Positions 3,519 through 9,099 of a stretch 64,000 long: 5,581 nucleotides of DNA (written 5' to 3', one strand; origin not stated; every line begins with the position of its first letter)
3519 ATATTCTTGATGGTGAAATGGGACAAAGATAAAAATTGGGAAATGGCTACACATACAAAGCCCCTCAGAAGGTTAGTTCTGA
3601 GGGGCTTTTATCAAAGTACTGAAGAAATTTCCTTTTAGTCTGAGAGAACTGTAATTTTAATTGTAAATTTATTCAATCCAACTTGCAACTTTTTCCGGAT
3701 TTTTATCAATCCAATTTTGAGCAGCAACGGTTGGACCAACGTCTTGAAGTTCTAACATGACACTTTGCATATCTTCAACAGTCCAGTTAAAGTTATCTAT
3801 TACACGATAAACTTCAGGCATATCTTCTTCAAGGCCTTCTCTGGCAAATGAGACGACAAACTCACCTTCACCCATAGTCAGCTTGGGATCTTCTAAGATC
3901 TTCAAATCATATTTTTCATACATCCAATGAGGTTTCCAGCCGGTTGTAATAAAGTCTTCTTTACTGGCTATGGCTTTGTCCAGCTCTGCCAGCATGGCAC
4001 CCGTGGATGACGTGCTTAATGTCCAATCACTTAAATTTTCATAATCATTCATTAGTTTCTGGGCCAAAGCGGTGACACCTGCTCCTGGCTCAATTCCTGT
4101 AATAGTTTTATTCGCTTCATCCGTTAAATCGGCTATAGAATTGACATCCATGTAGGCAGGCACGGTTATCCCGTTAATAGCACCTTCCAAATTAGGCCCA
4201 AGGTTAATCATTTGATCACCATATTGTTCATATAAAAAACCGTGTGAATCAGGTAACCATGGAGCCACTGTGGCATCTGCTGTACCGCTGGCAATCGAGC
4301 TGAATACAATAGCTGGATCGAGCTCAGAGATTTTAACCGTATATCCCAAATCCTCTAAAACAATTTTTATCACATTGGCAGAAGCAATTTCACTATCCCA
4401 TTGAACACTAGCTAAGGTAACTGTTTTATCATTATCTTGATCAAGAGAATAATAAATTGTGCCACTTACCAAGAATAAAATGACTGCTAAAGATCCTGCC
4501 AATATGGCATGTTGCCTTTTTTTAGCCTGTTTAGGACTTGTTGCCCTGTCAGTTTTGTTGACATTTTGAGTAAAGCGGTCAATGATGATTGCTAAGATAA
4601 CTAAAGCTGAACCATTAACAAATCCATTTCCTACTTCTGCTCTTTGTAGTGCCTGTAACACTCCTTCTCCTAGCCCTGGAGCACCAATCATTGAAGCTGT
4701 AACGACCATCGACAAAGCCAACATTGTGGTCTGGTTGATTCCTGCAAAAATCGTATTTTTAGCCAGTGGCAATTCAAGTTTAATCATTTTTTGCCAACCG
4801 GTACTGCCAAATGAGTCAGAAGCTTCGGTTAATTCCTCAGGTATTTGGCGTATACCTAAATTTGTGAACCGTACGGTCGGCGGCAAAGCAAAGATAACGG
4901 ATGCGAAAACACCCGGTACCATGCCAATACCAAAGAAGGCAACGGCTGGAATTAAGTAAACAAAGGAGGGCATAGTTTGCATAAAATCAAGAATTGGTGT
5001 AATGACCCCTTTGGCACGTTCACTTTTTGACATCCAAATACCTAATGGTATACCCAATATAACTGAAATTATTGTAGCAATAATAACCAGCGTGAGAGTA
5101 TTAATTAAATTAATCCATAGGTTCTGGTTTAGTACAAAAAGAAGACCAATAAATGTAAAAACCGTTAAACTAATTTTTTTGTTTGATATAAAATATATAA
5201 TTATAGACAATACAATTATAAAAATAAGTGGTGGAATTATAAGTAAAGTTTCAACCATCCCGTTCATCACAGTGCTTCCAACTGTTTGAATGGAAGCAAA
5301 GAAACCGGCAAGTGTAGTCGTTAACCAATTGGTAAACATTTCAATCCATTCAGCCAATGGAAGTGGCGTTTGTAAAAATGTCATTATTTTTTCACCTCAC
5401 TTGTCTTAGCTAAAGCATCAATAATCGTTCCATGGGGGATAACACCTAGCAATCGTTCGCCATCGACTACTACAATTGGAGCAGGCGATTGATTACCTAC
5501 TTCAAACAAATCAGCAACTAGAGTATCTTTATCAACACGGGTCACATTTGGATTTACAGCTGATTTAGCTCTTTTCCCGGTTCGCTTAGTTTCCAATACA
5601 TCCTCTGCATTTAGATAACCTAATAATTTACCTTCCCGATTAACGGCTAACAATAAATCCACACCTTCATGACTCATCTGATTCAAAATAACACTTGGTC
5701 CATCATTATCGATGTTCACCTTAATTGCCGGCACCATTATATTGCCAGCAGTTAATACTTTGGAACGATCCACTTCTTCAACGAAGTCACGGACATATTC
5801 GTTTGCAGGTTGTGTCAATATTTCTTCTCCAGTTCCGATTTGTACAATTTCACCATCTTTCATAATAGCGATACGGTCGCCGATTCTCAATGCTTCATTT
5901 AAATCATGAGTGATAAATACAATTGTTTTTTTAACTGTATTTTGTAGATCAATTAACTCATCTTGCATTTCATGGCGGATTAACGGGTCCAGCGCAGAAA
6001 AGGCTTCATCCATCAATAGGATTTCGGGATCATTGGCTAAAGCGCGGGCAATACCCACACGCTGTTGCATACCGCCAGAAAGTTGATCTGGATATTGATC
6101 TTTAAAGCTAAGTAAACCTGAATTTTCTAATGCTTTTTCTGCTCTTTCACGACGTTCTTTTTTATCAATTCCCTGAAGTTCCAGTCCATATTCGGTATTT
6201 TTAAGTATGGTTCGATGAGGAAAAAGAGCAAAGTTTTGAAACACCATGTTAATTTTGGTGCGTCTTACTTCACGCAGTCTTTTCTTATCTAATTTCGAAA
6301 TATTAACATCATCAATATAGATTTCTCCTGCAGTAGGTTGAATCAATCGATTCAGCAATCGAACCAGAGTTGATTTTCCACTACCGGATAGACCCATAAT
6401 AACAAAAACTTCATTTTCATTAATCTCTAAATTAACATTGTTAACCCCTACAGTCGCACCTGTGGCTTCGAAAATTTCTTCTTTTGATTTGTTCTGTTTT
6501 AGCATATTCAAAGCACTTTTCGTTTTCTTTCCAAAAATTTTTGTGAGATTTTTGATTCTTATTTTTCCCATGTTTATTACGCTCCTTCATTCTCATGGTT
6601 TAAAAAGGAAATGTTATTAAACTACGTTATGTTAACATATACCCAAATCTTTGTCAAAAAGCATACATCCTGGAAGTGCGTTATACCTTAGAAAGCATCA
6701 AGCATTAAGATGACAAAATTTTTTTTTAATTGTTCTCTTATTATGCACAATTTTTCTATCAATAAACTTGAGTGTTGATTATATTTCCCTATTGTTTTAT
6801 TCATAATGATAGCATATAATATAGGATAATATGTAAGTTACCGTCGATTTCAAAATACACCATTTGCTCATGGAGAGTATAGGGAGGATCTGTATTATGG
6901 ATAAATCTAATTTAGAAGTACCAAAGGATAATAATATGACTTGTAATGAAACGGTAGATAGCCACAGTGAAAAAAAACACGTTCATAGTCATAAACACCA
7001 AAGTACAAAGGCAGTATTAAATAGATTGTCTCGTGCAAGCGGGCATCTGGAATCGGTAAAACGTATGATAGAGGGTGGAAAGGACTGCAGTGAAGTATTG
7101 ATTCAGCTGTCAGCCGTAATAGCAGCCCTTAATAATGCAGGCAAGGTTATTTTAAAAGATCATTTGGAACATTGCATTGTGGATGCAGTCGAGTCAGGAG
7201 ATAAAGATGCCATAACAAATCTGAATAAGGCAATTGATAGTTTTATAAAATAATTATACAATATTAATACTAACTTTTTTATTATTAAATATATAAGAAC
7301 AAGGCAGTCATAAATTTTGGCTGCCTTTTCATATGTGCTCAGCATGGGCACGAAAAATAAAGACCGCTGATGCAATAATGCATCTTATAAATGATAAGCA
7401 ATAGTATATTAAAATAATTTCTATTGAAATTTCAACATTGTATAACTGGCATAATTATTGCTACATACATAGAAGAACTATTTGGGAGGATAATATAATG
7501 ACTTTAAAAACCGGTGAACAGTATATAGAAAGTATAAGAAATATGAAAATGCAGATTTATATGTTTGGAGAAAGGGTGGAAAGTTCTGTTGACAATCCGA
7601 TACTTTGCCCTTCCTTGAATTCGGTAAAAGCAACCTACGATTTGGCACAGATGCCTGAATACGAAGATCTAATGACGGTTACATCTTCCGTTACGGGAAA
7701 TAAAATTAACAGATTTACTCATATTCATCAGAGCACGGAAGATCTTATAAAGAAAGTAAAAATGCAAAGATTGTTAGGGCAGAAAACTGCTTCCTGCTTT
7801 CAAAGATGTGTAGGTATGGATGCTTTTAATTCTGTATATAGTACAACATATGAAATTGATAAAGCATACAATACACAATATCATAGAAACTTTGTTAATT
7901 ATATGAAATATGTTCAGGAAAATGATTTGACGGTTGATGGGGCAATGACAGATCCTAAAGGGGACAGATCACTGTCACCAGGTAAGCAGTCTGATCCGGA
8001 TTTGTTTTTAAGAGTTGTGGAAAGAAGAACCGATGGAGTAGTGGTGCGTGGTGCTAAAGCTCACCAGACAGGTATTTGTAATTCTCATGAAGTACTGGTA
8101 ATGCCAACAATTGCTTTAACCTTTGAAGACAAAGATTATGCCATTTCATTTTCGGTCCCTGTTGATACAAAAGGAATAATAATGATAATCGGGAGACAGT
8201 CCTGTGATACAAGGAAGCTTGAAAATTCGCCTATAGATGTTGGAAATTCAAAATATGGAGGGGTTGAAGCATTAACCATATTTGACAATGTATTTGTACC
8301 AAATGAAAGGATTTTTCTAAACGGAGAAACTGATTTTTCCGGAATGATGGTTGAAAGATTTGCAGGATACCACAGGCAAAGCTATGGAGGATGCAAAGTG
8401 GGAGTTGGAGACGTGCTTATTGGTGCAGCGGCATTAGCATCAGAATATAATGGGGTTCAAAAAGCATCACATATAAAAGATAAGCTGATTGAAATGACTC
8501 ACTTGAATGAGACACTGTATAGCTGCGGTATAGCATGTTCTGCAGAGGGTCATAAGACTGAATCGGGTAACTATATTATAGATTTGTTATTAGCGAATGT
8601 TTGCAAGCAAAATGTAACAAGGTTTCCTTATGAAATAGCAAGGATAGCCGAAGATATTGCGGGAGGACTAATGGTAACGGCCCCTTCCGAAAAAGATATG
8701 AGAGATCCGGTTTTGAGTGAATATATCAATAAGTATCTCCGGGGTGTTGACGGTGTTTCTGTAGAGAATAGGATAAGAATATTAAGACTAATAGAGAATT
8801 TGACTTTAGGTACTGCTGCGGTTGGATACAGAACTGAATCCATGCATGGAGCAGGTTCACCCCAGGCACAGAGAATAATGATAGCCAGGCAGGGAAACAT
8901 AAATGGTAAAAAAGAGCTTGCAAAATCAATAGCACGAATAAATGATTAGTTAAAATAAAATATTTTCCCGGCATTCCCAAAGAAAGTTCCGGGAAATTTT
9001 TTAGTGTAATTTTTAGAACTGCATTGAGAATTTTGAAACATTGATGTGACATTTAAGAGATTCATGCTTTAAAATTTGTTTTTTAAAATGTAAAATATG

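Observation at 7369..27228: Candidate undescribed pathway: sigma54-controlled CoA-dependent radical deoxygenation of a polyhydroxy acid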

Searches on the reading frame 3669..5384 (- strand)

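Call 13: search_protein_families(library=pfam, proteins=[window:3669-5384:-], max_evalue=0.001)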
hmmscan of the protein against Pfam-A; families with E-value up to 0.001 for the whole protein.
window:3669-5384:- (571 aa): 2 families
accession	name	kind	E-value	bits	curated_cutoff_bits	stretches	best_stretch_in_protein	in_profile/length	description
PF04069.17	OpuAC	-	2.3e-58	198.3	21.2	1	320-560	1-256/257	Substrate binding domain of ABC-type glycine betaine transport system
PF00528.27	BPD_transp_1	-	2.4e-23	83.2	26.4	1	111-270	1-173/184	Binding-protein-dependent transport system inner membrane component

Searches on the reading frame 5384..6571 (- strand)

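Call 13: search_protein_families(library=pfam, proteins=[window:5384-6571:-], max_evalue=0.001)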
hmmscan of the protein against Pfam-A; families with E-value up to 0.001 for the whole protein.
window:5384-6571:- (395 aa): 7 families
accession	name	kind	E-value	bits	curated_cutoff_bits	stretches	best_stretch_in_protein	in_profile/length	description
PF00005.33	ABC_tran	-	1.5e-36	126.5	25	1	43-191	1-136/137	ABC transporter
PF09818.15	ABC_ATPase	-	4.4e-05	23.1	23.2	0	163-227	157-221/283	P-loop domain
PF13304.12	AAA_21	-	0.0001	22.9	27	0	115-225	178-301/304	AAA domain, putative AbiEii toxin, Type IV TA system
PF00571.33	CBS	-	0.00014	22.5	24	0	283-327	9-53/57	CBS domain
PF13401.12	AAA_22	-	0.00015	22.5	27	0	54-220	6-122/130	AAA domain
PF01637.24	ATPase_2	-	0.00028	21.2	33.2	1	48-120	15-79/225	ATPase domain predominantly from Archaea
PF13555.12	AAA_29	-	0.0003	20.9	27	1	46-79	15-48/61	P-loop containing region of AAA domain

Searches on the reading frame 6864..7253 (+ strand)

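Call 13: search_protein_families(library=pfam, proteins=[window:6864-7253:+], max_evalue=0.001)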
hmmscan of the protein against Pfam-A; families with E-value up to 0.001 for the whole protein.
window:6864-7253:+ (129 aa): 1 family
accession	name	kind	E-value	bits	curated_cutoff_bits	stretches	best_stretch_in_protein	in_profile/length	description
PF02583.22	Trns_repr_metal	-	4e-27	94.9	22.8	1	48-125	2-77/78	Metal-sensitive transcriptional repressor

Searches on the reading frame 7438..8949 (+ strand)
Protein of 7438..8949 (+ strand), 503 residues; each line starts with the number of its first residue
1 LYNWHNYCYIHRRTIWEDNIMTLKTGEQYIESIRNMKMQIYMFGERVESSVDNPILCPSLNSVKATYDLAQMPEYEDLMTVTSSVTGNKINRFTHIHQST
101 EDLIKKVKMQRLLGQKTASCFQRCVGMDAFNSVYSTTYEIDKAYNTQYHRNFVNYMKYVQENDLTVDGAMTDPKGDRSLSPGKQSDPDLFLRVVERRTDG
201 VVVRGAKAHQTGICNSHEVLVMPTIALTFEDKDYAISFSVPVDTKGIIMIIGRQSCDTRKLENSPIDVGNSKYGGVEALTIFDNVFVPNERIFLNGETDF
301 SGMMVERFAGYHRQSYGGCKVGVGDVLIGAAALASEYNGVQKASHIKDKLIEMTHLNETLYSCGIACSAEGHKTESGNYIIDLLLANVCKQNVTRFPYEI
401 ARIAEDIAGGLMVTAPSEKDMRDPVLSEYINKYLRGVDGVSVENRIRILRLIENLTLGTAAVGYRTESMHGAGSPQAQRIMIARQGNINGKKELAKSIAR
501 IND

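Call 3: search_protein_families(library=ncbifam, proteins=[window:7438-8949:+], max_evalue=0.00001)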
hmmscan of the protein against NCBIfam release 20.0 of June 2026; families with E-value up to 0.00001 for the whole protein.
window:7438-8949:+ (503 aa): 2 families
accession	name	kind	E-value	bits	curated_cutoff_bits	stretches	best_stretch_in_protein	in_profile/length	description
TIGR02309.1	HpaB-1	equivalog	1.4e-49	169.5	480.2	1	24-459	2-434/477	4-hydroxyphenylacetate 3-monooxygenase, oxygenase component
TIGR02310.1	HpaB-2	equivalog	5.2e-34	117.8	885.2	1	25-491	14-480/519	4-hydroxyphenylacetate 3-monooxygenase, oxygenase component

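Call 13: search_protein_families(library=pfam, proteins=[window:7498-8949:+], max_evalue=0.001)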
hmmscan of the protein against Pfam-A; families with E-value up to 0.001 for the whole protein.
window:7498-8949:+ (483 aa): 2 families
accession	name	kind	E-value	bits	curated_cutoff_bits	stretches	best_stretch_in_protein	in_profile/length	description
PF11794.13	HpaB_N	-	4.8e-105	351.4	35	1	5-274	1-270/270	4-hydroxyphenylacetate 3-hydroxylase N terminal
PF03241.18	HpaB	-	2.3e-75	252.6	25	1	282-479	2-201/202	4-hydroxyphenylacetate 3-hydroxylase C terminal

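Call 14: search_solved_structures(query=window:7498-8949:+, show_alignments=1)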
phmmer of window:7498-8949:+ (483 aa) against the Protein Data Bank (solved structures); distinct sequences matched with E-value up to 0.001: 15.
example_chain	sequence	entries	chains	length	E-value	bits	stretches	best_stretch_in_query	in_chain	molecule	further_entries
1u8v_A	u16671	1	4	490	2.4e-235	784.8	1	3-481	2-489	Gamma-aminobutyrate metabolism dehydratase/isomerase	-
6vjr_A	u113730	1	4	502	6.3e-191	638.4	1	2-481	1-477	Vinylacetyl-CoA Delta-isomerase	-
2yyk_A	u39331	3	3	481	2e-42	148.9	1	4-439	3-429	4-hydroxyphenylacetate-3-hydroxylase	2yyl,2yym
2yyg_A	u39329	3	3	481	6.1e-42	147.3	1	4-439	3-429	4-hydroxyphenylacetate-3-hydroxylase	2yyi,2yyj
9lft_A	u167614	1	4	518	7.2e-37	130.6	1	3-439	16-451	4-Hydroxyphenylacetate-3-monooxygenase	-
6qyh_A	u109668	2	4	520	1.1e-30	110.2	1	5-472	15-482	4-hydroxyphenylacetate 3-monooxygenase oxygenase component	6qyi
6eb0_A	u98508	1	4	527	1.1e-30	110.2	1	5-472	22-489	4-hydroxyphenylacetate 3-monooxygenase, oxygenase subunit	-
4oo2_A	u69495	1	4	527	2.7e-30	108.9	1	5-439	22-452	Chlorophenol-4-monooxygenase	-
6b1b_A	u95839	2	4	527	2.9e-30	108.8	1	5-472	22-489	4-hydroxyphenylacetate 3-monooxygenase, oxygenase subunit | 4-hydroxyphenylacetate 3-monooxygenase oxygenase component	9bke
3hwc_A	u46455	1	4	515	1.1e-26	97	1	3-437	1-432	Chlorophenol-4-monooxygenase component 2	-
4g5e_A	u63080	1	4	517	1.1e-24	90.4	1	3-438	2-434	2,4,6-Trichlorophenol 4-monooxygenase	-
6jhm_A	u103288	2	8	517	1.3e-24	90.2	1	3-439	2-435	Chlorophenol monooxygenase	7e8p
7e8q_A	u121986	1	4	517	1.3e-24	90.2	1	3-438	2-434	Chlorophenol monooxygenase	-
7dbw_C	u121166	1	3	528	2.7e-20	75.9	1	136-436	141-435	4-hydroxyphenylacetate 3-hydroxylase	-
9j9j_A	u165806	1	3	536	2.9e-20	75.9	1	136-436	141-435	4-nitrophenol 4-monooxygenase/4-nitrocatechol 2-monooxygenase, oxygenase component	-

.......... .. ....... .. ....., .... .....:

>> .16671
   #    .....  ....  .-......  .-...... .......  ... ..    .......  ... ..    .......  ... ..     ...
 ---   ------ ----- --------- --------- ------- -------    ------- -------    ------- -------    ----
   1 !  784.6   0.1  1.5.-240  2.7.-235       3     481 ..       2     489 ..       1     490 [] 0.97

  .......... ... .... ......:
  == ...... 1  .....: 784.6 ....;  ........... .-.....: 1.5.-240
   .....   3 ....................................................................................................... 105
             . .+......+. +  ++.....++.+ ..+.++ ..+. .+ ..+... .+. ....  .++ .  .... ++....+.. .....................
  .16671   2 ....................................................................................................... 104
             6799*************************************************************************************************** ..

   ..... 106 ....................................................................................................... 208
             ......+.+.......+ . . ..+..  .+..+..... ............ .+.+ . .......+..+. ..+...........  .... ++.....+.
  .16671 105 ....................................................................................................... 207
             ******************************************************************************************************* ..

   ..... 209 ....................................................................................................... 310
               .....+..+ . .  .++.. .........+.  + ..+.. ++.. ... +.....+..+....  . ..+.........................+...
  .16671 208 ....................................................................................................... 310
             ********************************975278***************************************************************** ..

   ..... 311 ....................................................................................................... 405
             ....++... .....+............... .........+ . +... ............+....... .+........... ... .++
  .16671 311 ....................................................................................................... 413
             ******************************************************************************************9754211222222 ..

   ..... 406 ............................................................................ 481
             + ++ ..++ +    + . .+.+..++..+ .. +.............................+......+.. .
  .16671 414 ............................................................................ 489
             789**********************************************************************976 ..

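Call 45: find_related_loci(query=window:7498-8949:+, collection=genome_contigs, flank=10000)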
Query window:7498-8949:+ (483 aa) in genome_contigs; peptide patterns used: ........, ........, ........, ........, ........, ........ (x = any residue, [..] = any of these).
598 stretches matched a pattern (row limit reached: there are more); 557 encode a relative of the query (tblastn E <= 1e-3); the best 80 are kept; 80 distinct loci.
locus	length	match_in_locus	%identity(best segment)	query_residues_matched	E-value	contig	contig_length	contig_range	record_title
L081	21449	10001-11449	86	1-483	0e+0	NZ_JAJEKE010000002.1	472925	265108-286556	Lutispora saccharofermentans strain m25 2, whole genome shotgun sequence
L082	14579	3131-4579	85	1-483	0e+0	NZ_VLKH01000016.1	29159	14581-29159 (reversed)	Sedimentibacter saalensis strain DSM 13558 LY60DRAFT_scaffold00016.16, whole genome shotgun sequence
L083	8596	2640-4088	85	1-483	0e+0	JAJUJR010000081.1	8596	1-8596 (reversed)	MAG: Sedimentibacter sp. isolate bin122 k141_83850_length_8596_cov_11.0212, whole genome shotgun sequence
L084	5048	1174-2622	85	1-483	0e+0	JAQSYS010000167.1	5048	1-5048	MAG: Sedimentibacter sp. isolate L_E1_T20_B_bin.26 scaffold_17571, whole genome shotgun sequence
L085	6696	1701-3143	83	1-481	0e+0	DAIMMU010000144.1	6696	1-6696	MAG TPA_asm: Sedimentibacter sp. isolate CTOTU40325 NODE_9943_length_6696_cov_9.229182, whole genome shotgun sequence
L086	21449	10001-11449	84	1-483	0e+0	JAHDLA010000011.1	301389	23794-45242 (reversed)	MAG: Sedimentibacter sp. isolate LM3-B4.1 k141_69682, whole genome shotgun sequence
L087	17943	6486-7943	83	1-481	0e+0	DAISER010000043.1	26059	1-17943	MAG TPA_asm: Bacillota bacterium isolate CTOTU47310 NODE_310_length_26059_cov_3.141555, whole genome shotgun sequence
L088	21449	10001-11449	80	1-483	0e+0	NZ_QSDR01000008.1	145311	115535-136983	Clostridium sp. AM58-1XD AM58-1XD.Scaf8, whole genome shotgun sequence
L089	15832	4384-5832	80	1-483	0e+0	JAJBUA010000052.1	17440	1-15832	MAG: Clostridiales bacterium isolate U_126911 U_126911=NODE_389_length_17440_cov_13.557607, whole genome shotgun sequenc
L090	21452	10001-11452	80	1-483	0e+0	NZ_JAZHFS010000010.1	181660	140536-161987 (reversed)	Clostridium frigoriphilum strain 14F 10, whole genome shotgun sequence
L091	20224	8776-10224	79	1-483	0e+0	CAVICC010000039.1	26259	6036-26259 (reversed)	bacterium isolate H07655-L1_cleanbin_000010 genome assembly, contig: Spades_H07655-L1_contig_1180, whole genome shotgun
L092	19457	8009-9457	79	1-483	0e+0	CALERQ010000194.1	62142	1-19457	MAG TPA_asm: uncultured Clostridia bacterium isolate SRR1747065_bin.8_CONCOCT_v1.1_MAG genome assembly, contig: ERZ80829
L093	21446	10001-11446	80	1-483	0e+0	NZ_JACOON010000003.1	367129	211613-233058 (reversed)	Christensenella tenuis strain NSJ-35 HPD3569_ctg03, whole genome shotgun sequence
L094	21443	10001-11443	79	1-481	0e+0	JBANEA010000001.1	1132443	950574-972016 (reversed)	Oscillospiraceae bacterium PP1C4 PP1C4_000000000001, whole genome shotgun sequence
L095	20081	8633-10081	78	1-483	0e+0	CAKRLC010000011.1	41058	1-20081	MAG: uncultured Roseburia sp. isolate REFINED_METABAT215_TOP10_CONTIGS_1500_ASSEMBLY_K77_MERGED__Hadza_MoBio_hadza-A-D_D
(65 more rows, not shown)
